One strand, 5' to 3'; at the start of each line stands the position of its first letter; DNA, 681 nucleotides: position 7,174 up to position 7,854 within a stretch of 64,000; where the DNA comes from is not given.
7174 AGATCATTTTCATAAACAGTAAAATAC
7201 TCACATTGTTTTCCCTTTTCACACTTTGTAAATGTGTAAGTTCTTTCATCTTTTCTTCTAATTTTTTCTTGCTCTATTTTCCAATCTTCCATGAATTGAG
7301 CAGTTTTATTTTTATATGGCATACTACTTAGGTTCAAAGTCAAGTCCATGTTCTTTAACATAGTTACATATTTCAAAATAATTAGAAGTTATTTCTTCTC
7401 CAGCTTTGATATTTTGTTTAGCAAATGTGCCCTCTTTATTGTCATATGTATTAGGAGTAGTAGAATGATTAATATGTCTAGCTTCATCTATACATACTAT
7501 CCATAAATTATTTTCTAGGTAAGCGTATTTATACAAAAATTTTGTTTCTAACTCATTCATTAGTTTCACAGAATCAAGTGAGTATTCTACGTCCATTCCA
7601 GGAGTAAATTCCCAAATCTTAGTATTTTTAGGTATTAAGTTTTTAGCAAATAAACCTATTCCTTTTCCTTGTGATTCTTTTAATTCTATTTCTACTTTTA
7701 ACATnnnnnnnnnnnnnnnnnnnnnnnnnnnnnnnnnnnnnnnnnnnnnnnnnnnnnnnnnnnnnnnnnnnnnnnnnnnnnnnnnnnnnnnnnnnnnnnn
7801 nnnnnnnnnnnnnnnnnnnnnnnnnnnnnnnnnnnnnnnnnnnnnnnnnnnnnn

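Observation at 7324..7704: Minimal SET-domain methyltransferase in a phage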

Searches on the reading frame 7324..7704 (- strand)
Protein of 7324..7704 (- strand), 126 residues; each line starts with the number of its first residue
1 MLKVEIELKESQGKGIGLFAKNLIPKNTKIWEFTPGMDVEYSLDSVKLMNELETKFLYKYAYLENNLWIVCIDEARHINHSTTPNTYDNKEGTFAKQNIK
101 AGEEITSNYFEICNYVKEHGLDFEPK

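Call 3: search_protein_families(library=pfam, proteins=[window:7324-7704:-], max_evalue=0.1)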
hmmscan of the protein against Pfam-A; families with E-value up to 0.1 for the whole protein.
window:7324-7704:- (126 aa): 1 family
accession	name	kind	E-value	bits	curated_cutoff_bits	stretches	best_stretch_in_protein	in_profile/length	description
PF00856.33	SET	-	3.7e-11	43.8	22.4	1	15-109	1-104/105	SET domain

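Call 4: search_protein_families(library=phrogs, proteins=[window:7324-7704:-], max_evalue=0.01)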
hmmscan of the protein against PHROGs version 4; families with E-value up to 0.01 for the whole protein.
window:7324-7704:- (126 aa): 0 families

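Call 5: search_solved_structures(query=window:7324-7704:-, max_evalue=1, show_alignments=3)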
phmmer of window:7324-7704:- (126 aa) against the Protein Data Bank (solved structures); distinct sequences matched with E-value up to 1: 38.
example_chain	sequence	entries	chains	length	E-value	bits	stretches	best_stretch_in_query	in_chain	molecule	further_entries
4w2r_A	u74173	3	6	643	0.0022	21.1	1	8-109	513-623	Enhancer of zeste 2 polycomb repressive complex 2 subunit | Enhancer of Zeste Homolog 2 (EZH2),Histone-lysine N-methyltransferase EZH2 | Enhancer of zeste 2 pol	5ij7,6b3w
9c8u_A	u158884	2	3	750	0.0026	20.9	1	8-109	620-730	Isoform 2 of Histone-lysine N-methyltransferase EZH2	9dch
8fyh_A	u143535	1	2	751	0.0027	20.9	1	8-109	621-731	Histone-lysine N-methyltransferase EZH2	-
5ls6_A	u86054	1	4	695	0.0027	20.9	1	8-109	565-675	Histone-lysine N-methyltransferase EZH2,Histone-lysine N-methyltransferase EZH2,Histone-ly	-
8t9g_C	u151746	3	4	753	0.0027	20.9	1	8-109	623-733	Histone-lysine N-methyltransferase EZH2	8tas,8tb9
7ea5_K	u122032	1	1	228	0.0029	20.7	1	9-109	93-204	Histone-lysine N-methyltransferase, H3 lysine-36 specific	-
7at8_A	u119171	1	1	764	0.0033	20.6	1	8-109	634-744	Isoform 2 of Histone-lysine N-methyltransferase EZH2,Isoform 2 of Histone-lysine N-methylt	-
4mi5_A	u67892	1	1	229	0.0033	20.6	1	8-109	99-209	Histone-lysine N-methyltransferase EZH2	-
4mi0_A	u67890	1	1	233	0.0034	20.5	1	8-109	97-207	Histone-lysine N-methyltransferase EZH2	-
5hyn_A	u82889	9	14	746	0.0034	20.5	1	8-109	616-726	Histone-lysine N-methyltransferase EZH2 | EZH2 | Isoform 2 of Histone-lysine N-methyltransferase EZH2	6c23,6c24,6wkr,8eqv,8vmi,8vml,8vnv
9koh_I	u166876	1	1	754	0.0036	20.5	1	8-109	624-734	Histone-lysine N-methyltransferase EZH2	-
9kog_A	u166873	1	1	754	0.0036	20.5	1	8-109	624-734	Histone-lysine N-methyltransferase EZH2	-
5wg6_A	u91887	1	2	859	0.0051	20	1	8-109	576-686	Histone-lysine N-methyltransferase EZH2,Polycomb protein SUZ12 (E.C.2.1.1.43) chimera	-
9kof_A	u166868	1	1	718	0.0055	19.9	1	8-109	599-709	Histone-lysine N-methyltransferase EZH2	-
5ij8_A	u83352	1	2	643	0.0093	19.1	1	8-109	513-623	Enhancer of Zeste Homolog 2 (EZH2),Histone-lysine N-methyltransferase EZH2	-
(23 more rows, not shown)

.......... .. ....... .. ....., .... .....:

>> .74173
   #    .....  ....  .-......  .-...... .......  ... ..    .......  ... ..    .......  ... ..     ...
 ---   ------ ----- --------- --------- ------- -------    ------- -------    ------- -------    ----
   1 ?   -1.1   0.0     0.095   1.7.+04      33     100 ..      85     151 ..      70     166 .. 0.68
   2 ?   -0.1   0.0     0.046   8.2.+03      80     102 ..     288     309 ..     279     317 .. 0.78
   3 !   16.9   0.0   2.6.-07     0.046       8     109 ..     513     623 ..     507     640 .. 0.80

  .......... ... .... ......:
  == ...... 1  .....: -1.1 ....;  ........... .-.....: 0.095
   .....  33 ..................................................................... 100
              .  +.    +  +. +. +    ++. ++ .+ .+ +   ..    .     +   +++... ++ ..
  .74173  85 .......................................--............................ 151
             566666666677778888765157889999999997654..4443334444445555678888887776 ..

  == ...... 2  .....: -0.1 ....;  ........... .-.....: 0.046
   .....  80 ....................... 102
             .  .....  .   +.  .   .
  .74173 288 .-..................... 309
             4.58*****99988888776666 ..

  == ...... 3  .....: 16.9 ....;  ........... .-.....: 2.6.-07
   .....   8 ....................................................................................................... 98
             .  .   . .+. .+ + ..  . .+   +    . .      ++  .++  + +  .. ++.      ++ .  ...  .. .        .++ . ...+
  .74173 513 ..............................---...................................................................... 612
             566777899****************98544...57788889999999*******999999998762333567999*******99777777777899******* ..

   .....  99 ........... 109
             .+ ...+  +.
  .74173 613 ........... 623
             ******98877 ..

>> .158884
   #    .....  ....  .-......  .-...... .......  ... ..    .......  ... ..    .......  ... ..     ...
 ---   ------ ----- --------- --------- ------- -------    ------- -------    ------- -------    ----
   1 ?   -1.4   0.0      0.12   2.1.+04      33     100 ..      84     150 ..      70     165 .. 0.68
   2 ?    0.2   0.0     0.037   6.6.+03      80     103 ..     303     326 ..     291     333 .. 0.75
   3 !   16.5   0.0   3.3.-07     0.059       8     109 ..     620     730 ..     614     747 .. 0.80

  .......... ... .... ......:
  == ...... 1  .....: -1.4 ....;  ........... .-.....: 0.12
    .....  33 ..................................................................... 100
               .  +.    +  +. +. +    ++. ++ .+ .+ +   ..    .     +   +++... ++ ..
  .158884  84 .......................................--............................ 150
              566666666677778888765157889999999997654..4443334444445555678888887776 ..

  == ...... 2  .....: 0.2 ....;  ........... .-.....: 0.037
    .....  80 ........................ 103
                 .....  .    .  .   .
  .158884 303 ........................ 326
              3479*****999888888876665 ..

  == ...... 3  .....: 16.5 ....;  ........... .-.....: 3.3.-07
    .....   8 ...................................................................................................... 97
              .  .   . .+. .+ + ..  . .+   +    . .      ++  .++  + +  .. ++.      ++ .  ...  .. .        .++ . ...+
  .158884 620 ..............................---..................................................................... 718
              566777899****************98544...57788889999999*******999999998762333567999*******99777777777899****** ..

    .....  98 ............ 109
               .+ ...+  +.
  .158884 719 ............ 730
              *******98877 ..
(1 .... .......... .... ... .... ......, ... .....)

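Call 8: search_dna_similar(query=window:7324-7704:-, collection=phages, mode=protein, max_evalue=0.001, max_rows=40)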
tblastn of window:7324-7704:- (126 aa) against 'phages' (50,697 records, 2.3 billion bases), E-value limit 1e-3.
Records with a match: 1; places in all: 1; records where one place covers at least 80% of the query: 1.
Best place of each record, by identity: <60% 1.
By first word of the organism name: uncultured 1.
By host as written in the record: - 1.
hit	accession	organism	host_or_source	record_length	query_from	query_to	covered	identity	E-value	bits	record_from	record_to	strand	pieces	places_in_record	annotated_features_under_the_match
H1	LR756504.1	uncultured phage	metagenomic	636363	1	109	87%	39.0%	2e-15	77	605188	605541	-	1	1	record has no annotation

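Call 13: find_homologous_proteins(query=window:7324-7704:-, max_evalue=0.001)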
Query window:7324-7704:- (126 aa): 9 proteins with E <= 0.001 among 10 candidates.
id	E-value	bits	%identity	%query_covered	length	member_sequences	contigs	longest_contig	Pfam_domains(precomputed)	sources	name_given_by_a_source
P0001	3.8e-80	284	100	100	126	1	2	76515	PF00856.34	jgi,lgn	-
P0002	1.4e-47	179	63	98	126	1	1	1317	PF00856.34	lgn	-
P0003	2.5e-26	110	51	89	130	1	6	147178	PF00856.34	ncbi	ncbi:MAG: SET domain-containing protein [Bacteroidia bacterium]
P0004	1.2e-25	108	50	89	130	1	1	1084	PF00856.34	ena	-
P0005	3.0e-22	97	49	89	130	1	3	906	PF00856.34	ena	-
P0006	4.4e-18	83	43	88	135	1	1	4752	PF00856.34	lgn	-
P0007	2.0e-15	75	42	89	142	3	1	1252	PF00856.34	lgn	-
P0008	1.8e-14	72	40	88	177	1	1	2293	PF00856.34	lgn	-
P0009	6.4e-13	67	41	87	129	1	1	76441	PF00856.34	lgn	-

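Call 16: find_encoding_contigs(protein=P0003, flank=10000, max_places=4)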
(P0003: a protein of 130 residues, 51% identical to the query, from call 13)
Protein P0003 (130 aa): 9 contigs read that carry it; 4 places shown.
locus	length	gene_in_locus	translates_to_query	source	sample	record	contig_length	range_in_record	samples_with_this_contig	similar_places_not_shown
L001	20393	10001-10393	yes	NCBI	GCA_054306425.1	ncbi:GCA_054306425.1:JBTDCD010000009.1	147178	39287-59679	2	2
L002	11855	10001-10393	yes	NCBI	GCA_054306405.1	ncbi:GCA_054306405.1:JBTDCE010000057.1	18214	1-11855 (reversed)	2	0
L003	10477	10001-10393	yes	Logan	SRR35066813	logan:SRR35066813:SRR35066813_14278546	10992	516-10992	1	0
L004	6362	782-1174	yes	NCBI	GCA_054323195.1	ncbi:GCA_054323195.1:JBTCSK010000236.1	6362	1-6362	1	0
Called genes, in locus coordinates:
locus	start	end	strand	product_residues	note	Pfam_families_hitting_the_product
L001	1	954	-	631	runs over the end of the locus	PF18962:Por_Secre_tail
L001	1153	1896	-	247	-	PF00072:Response_reg, PF04397:LytTR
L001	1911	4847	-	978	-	PF07494:Reg_prop (faint), PF07495:Y_Y_Y, PF06580:His_kinase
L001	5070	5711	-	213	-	-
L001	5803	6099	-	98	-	PF03795:YCII (weak)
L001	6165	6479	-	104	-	-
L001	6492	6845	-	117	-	PF13564:DoxX_2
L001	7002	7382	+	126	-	PF01638:HxlR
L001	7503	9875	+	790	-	PF13620:CarboxypepD_reg, PF13715:CarbopepD_reg_2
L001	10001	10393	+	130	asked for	PF00856:SET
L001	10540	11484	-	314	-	PF07536:HWE_HK (weak), PF07568:HisKA_2, PF02518:HATPase_c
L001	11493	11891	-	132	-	PF25056:DUF7793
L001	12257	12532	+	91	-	PF00216:Bac_DNA_binding, PF18291:HU-HIG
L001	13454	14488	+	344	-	-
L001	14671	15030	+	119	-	-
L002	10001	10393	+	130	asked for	PF00856:SET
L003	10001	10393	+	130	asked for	PF00856:SET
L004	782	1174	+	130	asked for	PF00856:SET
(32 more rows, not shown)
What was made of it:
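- The best cellular hit is a chromosomal Bacteroidia MAG gene at 51% (calls 13, 16).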

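Call 17: find_encoding_contigs(protein=P0009, flank=10000, max_places=3)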
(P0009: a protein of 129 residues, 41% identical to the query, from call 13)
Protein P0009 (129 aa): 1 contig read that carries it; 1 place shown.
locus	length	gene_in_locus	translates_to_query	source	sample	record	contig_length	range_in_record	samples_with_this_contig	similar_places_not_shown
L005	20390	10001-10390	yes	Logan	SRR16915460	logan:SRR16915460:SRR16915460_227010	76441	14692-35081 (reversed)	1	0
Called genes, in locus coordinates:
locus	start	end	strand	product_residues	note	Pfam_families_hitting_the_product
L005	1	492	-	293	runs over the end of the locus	-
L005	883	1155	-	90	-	-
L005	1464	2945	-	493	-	PF02321:OEP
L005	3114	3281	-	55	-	-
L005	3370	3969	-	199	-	-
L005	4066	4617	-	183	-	-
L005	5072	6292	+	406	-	PF00989:PAS, PF08448:PAS_4, PF13188:PAS_8 (weak), PF13426:PAS_9, PF24820:Diguanyl_cycl_sensor, PF00512:HisKA, PF02518:HATPase_c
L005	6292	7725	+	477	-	PF00072:Response_reg, PF00158:Sigma54_activat, PF14532:Sigma54_activ_2, PF00004:AAA (weak), PF07724:AAA_2, PF07728:AAA_5, PF25601:AAA_lid_14, PF02954:HTH_8, +1 more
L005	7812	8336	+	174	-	-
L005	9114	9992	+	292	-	PF13489:Methyltransf_23, PF01209:Ubie_methyltran (weak), PF13847:Methyltransf_31, PF08241:Methyltransf_11, PF08242:Methyltransf_12, PF13649:Methyltransf_25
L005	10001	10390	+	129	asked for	PF00856:SET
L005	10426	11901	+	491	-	PF00512:HisKA, PF02518:HATPase_c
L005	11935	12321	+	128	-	PF00072:Response_reg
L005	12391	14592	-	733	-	PF07596:SBP_bac_10, PF03781:FGE-sulfatase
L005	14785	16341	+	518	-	PF00012:HSP70, PF06723:MreB_Mbl, PF00012:HSP70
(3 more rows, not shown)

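Call 18: find_encoding_contigs(protein=P0001, flank=10000, max_places=4)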
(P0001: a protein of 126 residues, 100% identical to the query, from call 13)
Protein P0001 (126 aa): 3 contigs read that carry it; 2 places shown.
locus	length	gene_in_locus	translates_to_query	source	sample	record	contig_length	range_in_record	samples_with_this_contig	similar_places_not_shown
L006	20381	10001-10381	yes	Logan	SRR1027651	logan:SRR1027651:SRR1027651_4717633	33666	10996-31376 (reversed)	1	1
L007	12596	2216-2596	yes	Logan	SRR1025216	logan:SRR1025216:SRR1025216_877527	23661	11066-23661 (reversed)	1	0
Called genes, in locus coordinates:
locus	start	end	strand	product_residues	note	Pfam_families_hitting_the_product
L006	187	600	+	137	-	PF05869:Dam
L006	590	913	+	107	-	-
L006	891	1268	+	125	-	-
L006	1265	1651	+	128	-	PF11750:DUF3307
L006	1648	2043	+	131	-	-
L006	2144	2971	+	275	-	PF00149:Metallophos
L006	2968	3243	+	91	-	PF23835:DUF7205 (weak)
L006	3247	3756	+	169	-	-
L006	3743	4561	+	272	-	PF18909:dGTP_diPhyd_N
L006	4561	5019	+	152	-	-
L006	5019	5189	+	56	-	-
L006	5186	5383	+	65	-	-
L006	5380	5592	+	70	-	-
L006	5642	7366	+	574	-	PF13692:Glyco_trans_1_4 (weak)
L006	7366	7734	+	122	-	-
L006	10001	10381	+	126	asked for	PF00856:SET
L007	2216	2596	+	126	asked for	PF00856:SET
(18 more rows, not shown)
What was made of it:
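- The same sequence was recovered on 3 contigs from at least 2 sequencing runs (call 18).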

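Call 19: find_related_loci(query=A1, collection=viral_contigs, flank=8000)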
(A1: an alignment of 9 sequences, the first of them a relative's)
Query A1 (126 aa) in viral_contigs; peptide patterns used: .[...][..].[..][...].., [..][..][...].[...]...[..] (x = any residue, [..] = any of these).
91 stretches matched a pattern; 42 encode a relative of the query (tblastn E <= 1e-3); 42 distinct loci.
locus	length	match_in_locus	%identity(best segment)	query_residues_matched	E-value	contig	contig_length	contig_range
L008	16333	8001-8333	41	1-109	3e-26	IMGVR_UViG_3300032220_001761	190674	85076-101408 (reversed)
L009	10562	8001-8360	43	1-118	4e-25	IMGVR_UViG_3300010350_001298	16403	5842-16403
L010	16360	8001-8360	43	1-118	2e-24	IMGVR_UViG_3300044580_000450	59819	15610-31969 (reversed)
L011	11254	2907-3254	37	1-109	1e-23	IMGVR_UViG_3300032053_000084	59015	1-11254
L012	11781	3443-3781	41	1-112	2e-22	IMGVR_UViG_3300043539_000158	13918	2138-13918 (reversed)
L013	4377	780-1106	41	1-109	7e-22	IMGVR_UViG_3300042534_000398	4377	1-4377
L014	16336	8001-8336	39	1-109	7e-21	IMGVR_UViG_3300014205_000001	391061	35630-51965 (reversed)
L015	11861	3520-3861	41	1-109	1e-20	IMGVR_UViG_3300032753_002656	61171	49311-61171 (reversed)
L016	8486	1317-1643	40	1-109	1e-20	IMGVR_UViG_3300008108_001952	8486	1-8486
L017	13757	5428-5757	38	1-109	1e-20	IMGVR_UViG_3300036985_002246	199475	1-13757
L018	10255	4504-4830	40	1-109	1e-20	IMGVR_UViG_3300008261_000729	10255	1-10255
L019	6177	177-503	40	1-109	1e-20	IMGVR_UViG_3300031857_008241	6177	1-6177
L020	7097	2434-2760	40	1-109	1e-20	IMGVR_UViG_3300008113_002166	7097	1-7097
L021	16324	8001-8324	40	1-106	2e-19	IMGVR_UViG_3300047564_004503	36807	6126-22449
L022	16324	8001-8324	40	1-106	2e-19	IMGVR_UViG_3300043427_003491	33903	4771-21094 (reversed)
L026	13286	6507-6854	37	1-109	1e-18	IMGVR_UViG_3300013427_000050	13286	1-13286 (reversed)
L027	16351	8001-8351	43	1-109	4e-18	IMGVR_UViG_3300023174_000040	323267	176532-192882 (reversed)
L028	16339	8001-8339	39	1-111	4e-18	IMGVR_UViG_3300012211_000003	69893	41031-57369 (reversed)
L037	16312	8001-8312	40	1-109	8e-16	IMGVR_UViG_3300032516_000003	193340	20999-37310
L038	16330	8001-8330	32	1-109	6e-15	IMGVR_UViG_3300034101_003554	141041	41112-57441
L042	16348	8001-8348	35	1-112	1e-12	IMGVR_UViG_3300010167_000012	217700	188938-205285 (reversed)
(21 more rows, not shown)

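Call 27: search_protein_families(library=pfam, proteins=[L012:2826-3443:+, L038:7359-7991:+, L011:583-2907:+, L011:3299-4360:+, L008:6576-7730:+, L026:5277-6500:+, L028:8357-9481:+, L037:8363-9019:+, L042:8405-9313:+, L014:8820-9701:+], max_evalue=0.01)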
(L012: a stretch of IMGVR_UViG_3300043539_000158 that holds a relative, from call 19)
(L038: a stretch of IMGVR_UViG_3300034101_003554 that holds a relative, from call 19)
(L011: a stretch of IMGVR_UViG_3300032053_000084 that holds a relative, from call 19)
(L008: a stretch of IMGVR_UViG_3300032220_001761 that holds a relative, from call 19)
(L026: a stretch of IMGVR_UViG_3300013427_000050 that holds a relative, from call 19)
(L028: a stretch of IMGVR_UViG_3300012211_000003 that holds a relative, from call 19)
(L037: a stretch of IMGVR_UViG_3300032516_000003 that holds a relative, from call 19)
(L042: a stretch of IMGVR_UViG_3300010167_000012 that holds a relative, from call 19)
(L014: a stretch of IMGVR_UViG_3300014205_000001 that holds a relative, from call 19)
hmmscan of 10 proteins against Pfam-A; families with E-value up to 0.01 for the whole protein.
L012:2826-3443:+ (205 aa): 0 families

L038:7359-7991:+ (210 aa): 0 families

L011:583-2907:+ (774 aa): 3 families
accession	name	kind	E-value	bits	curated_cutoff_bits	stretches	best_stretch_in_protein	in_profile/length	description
PF16363.11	GDP_Man_Dehyd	-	1.9e-123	412.6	27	2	4-188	1-195/332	GDP-mannose 4,6 dehydratase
PF01370.27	Epimerase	-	1.1e-59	202.2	20.9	2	3-178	1-174/240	NAD dependent epimerase/dehydratase family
PF14528.11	LAGLIDADG_3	-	0.00034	21.2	22.5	0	445-512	3-67/82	LAGLIDADG-like domain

L011:3299-4360:+ (353 aa): 2 families
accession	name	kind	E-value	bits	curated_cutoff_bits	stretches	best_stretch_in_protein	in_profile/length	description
PF13365.12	Trypsin_2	-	0.0031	18.7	27.6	0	309-328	125-144/144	Trypsin-like peptidase domain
PF25819.1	Nal1_C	-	0.0032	17.1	26.1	0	256-334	148-230/268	Nal1 C-terminal domain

L008:6576-7730:+ (384 aa): 1 family
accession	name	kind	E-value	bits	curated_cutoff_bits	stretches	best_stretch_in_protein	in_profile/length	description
PF24817.1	WD40_WDHD1_1st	-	0.00059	19.5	109.9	1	186-298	153-256/291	WDHD1 first WD40 domain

L026:5277-6500:+ (407 aa): 1 family
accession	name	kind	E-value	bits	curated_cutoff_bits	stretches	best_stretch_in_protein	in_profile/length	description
PF14311.12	DUF4379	-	0.0012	19.5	24.5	0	183-222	14-53/56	Probable Treble clef zinc finger domain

L028:8357-9481:+ (374 aa): 0 families

L037:8363-9019:+ (218 aa): 0 families

L042:8405-9313:+ (302 aa): 0 families

L014:8820-9701:+ (293 aa): 0 families
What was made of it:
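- In L011, SET directly follows GDP-mannose 4,6-dehydratase (call 27).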

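Call 28: search_protein_families(library=phrogs, proteins=[L012:2826-3443:+, L038:7359-7991:+, L011:583-2907:+, L011:3299-4360:+, L008:6576-7730:+, L026:5277-6500:+, L028:8357-9481:+, L037:8363-9019:+, L042:8405-9313:+, L014:8820-9701:+], max_evalue=0.001)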
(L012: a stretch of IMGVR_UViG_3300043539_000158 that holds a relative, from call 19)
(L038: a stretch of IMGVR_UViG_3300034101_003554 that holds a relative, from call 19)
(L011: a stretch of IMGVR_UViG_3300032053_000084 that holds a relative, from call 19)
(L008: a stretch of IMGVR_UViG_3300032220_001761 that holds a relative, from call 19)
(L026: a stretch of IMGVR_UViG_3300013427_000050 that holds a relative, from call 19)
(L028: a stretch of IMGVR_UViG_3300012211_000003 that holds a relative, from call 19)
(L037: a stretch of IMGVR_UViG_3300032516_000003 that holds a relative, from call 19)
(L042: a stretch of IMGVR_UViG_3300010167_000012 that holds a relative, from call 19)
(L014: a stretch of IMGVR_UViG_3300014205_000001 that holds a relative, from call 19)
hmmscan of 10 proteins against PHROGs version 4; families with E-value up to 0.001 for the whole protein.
L012:2826-3443:+ (205 aa): 1 family
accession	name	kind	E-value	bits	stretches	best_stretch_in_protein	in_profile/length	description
phrog_3704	-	moron, auxiliary metabolic gene and host takeover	3.9e-35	122.2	1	2-204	4-213/223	ferredoxin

L038:7359-7991:+ (210 aa): 1 family
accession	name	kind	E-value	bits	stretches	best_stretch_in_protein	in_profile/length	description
phrog_3704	-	moron, auxiliary metabolic gene and host takeover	6.3e-62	209.8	1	1-208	1-210/223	ferredoxin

L011:583-2907:+ (774 aa): 1 family
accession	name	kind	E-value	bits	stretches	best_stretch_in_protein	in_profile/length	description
phrog_540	-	DNA, RNA and nucleotide metabolism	2e-75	255.6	2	1-178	293-462/715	nucleotide-sugar epimerase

L011:3299-4360:+ (353 aa): 2 families
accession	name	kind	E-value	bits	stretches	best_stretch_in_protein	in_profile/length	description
phrog_20754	-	other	1.1e-70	239.1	2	2-158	15-185/324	protease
phrog_25502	-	unknown function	3.3e-16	60.3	2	80-155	138-215/372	-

L008:6576-7730:+ (384 aa): 0 families

L026:5277-6500:+ (407 aa): 7 families
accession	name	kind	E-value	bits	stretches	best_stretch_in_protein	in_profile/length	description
phrog_559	-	DNA, RNA and nucleotide metabolism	1e-68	233.7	1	46-395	71-400/607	HNH endonuclease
phrog_681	-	DNA, RNA and nucleotide metabolism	4e-43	148.9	1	49-314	194-445/576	endonuclease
phrog_4605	-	unknown function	3e-29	102.9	3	169-223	51-106/151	-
phrog_9084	-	DNA, RNA and nucleotide metabolism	8.4e-24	85.6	1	241-395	13-155/187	homing endonuclease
phrog_4538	-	unknown function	1.9e-14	54.4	1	283-391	219-316/447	-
phrog_7140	-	DNA, RNA and nucleotide metabolism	7.2e-11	42.4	1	290-394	120-215/423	intron encoded nuclease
phrog_18030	-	unknown function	0.00017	23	0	334-379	30-73/122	-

L028:8357-9481:+ (374 aa): 0 families

L037:8363-9019:+ (218 aa): 0 families

L042:8405-9313:+ (302 aa): 0 families

L014:8820-9701:+ (293 aa): 1 family
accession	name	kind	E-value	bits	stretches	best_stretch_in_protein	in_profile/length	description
phrog_21276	-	unknown function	8e-55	186.2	1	118-270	4-159/176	-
